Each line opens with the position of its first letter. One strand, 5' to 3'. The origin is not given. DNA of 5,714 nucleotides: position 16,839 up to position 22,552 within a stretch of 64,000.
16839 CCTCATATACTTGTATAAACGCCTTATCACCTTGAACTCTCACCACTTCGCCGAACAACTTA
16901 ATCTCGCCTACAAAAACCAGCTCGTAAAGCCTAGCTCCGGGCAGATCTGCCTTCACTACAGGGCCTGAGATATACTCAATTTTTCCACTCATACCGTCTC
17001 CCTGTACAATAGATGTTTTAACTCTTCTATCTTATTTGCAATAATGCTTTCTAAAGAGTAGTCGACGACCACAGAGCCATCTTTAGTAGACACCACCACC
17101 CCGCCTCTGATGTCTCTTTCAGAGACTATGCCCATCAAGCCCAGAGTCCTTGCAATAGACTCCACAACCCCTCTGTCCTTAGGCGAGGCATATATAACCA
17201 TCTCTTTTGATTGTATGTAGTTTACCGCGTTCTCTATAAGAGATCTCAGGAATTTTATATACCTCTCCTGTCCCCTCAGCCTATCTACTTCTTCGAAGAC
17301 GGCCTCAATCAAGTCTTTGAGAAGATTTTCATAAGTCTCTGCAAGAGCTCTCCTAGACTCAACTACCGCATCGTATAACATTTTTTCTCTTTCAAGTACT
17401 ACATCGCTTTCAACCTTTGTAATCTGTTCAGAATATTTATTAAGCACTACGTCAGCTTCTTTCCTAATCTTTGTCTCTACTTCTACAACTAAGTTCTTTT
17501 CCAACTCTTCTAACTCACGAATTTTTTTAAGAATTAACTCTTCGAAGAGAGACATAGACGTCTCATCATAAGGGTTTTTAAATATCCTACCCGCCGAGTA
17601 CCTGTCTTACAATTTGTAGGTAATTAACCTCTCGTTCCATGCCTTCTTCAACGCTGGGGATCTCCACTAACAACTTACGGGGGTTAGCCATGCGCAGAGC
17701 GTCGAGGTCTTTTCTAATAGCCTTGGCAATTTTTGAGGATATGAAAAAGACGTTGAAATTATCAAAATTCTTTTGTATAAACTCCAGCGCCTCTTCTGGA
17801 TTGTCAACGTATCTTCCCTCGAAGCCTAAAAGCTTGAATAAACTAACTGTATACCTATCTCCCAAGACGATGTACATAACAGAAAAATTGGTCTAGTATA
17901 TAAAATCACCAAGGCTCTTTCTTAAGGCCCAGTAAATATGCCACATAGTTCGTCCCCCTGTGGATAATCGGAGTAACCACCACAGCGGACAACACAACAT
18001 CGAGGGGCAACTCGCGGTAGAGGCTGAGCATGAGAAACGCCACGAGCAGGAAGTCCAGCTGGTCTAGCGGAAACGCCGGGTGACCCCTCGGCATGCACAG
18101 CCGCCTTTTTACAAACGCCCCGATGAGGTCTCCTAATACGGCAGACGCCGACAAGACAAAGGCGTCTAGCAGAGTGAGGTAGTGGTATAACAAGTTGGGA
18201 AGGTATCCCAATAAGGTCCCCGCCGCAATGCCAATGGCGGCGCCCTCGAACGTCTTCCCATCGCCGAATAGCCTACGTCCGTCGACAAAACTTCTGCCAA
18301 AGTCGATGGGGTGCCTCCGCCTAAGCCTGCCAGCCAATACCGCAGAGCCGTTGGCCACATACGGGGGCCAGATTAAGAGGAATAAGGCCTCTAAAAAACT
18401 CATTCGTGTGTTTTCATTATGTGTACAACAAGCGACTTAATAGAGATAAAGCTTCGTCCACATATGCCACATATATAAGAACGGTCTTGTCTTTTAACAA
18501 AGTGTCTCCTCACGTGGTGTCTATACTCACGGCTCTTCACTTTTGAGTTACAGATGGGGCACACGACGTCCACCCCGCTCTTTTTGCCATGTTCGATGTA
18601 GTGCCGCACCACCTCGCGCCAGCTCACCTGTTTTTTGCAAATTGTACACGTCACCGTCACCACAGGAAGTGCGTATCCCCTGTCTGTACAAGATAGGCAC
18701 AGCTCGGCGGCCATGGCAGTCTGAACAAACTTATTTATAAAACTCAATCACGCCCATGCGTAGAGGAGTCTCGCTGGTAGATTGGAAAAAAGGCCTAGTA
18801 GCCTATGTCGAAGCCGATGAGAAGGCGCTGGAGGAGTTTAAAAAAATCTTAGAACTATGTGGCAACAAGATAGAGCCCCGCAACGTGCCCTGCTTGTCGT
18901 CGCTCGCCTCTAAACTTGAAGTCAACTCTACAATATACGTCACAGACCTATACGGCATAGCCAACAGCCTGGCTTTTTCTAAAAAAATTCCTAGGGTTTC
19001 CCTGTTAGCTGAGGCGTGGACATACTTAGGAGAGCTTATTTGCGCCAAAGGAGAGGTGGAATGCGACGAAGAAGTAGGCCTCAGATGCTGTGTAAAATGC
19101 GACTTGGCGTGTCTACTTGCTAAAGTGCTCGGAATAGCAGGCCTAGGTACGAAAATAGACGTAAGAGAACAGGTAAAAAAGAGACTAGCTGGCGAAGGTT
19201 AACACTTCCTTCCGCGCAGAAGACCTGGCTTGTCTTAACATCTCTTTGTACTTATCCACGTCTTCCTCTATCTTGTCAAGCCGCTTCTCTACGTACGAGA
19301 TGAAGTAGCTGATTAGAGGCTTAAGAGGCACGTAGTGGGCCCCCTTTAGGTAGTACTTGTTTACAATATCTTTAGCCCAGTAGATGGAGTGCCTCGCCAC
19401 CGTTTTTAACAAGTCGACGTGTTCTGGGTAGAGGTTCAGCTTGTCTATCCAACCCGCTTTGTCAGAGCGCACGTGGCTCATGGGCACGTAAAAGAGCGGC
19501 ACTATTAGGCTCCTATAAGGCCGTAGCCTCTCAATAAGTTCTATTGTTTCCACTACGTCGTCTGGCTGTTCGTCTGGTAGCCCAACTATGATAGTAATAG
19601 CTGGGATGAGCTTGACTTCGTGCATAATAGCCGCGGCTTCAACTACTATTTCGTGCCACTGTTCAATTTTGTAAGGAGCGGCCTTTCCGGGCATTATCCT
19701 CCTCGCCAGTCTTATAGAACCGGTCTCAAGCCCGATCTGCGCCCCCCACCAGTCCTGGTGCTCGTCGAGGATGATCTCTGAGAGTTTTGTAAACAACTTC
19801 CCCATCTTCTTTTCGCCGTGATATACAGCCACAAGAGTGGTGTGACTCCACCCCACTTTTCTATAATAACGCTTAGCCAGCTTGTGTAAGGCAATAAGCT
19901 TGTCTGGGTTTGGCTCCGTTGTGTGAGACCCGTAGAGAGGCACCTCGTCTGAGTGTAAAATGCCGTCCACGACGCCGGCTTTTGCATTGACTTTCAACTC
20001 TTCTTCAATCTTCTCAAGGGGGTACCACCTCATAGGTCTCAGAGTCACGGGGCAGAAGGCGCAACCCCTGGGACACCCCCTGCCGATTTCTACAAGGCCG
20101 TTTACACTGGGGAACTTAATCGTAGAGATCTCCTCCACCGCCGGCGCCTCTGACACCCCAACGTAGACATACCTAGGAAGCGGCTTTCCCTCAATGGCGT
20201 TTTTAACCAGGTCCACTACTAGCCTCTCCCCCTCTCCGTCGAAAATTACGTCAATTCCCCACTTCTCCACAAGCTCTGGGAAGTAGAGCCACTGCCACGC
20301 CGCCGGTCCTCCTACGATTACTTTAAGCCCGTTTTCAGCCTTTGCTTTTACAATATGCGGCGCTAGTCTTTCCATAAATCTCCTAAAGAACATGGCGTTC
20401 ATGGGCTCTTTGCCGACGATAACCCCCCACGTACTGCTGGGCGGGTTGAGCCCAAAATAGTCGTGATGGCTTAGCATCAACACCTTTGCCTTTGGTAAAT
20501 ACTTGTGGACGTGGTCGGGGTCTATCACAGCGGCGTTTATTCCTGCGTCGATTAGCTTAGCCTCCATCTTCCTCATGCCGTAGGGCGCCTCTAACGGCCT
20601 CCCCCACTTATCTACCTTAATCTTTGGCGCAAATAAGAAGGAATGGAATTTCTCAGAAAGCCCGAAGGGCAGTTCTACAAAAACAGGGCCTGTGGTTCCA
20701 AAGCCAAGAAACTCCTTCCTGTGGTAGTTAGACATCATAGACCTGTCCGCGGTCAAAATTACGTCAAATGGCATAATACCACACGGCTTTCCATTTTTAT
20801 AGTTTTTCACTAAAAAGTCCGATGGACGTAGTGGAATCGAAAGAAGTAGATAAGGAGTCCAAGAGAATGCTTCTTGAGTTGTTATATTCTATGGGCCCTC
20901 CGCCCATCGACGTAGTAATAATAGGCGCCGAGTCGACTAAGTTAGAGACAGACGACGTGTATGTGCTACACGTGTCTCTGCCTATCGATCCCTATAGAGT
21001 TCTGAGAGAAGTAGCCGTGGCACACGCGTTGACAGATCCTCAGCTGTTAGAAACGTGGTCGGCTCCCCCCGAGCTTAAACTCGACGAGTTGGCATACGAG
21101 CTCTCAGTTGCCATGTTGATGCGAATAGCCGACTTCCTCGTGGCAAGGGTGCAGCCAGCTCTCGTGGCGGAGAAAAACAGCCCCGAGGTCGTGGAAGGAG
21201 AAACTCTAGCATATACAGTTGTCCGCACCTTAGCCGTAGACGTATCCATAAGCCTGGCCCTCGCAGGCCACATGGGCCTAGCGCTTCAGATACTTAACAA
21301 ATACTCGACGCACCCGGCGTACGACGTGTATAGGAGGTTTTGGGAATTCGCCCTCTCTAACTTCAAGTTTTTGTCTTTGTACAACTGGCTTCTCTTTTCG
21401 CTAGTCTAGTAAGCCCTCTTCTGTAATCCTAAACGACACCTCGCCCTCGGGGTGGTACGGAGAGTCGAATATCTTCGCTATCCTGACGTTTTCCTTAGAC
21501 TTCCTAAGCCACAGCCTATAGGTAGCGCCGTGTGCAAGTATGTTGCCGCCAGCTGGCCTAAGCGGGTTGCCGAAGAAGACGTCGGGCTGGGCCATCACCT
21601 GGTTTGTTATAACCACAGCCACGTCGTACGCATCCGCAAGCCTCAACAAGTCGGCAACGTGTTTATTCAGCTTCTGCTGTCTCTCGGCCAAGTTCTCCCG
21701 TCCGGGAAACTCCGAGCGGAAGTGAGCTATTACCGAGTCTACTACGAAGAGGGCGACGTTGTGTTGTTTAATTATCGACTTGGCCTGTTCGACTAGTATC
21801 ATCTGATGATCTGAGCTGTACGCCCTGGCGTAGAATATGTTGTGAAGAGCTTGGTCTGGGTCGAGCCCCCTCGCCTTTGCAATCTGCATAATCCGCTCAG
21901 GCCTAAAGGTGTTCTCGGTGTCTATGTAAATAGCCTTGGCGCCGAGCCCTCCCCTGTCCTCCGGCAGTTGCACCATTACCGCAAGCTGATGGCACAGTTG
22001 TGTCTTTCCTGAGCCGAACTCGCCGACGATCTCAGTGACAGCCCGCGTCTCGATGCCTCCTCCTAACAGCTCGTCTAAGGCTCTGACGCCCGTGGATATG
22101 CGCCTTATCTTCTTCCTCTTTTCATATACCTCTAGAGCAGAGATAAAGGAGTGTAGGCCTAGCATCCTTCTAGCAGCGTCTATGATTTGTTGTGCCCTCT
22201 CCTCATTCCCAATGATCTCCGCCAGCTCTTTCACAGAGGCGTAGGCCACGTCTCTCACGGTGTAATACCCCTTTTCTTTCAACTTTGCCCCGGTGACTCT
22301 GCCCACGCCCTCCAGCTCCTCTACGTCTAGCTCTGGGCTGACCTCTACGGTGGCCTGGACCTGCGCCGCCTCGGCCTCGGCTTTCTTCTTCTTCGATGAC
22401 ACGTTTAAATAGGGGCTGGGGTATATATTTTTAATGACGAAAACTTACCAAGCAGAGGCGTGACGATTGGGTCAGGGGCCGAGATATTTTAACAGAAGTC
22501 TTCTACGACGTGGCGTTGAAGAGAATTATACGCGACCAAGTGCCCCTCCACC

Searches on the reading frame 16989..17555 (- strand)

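Call 67: search_protein_families(library=pfam, proteins=[window:16989-17555:-], max_evalue=0.00001)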
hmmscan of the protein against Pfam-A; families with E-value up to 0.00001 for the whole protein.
window:16989-17555:- (188 aa): 1 family
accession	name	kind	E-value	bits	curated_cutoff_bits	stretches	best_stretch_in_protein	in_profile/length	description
PF01991.23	vATP-synt_E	-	2.8e-12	46.9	24.2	1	28-177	26-188/199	ATP synthase (E/31 kDa) subunit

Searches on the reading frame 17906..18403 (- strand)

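Call 67: search_protein_families(library=pfam, proteins=[window:17906-18403:-], max_evalue=0.00001)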
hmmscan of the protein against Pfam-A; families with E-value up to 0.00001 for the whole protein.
window:17906-18403:- (165 aa): 1 family
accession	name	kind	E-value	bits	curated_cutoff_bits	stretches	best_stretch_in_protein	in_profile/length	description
PF01864.22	CarS-like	-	7.5e-42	143.7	22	1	5-165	7-175/175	CDP-archaeol synthase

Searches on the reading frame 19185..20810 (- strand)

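Call 67: search_protein_families(library=pfam, proteins=[window:19185-20810:-], max_evalue=0.00001)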
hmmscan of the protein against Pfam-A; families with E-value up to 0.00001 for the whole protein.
window:19185-20810:- (541 aa): 1 family
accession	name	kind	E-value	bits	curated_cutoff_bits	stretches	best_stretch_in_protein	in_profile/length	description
PF04055.27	Radical_SAM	-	1.1e-12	48.9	29.5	1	240-426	1-166/166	Radical SAM superfamily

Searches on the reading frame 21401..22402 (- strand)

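Call 67: search_protein_families(library=pfam, proteins=[window:21401-22402:-], max_evalue=0.00001)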
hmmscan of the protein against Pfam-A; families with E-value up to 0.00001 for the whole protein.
window:21401-22402:- (333 aa): 5 families
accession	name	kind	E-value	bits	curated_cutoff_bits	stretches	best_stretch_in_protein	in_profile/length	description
PF08423.17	Rad51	-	4.2e-93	311.5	22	1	95-333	1-243/244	Rad51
PF00154.27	RecA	-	1.4e-13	51.3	27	1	93-304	24-223/262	recA bacterial DNA recombination protein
PF06745.19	ATPase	-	2.6e-10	40.5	26.6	1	102-273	1-168/231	KaiC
PF14520.12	HHH_5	-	1.7e-09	38.5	27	1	26-79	3-57/57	Helix-hairpin-helix domain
PF13481.12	AAA_25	-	1.6e-06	28.3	27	1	100-268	13-189/195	AAA domain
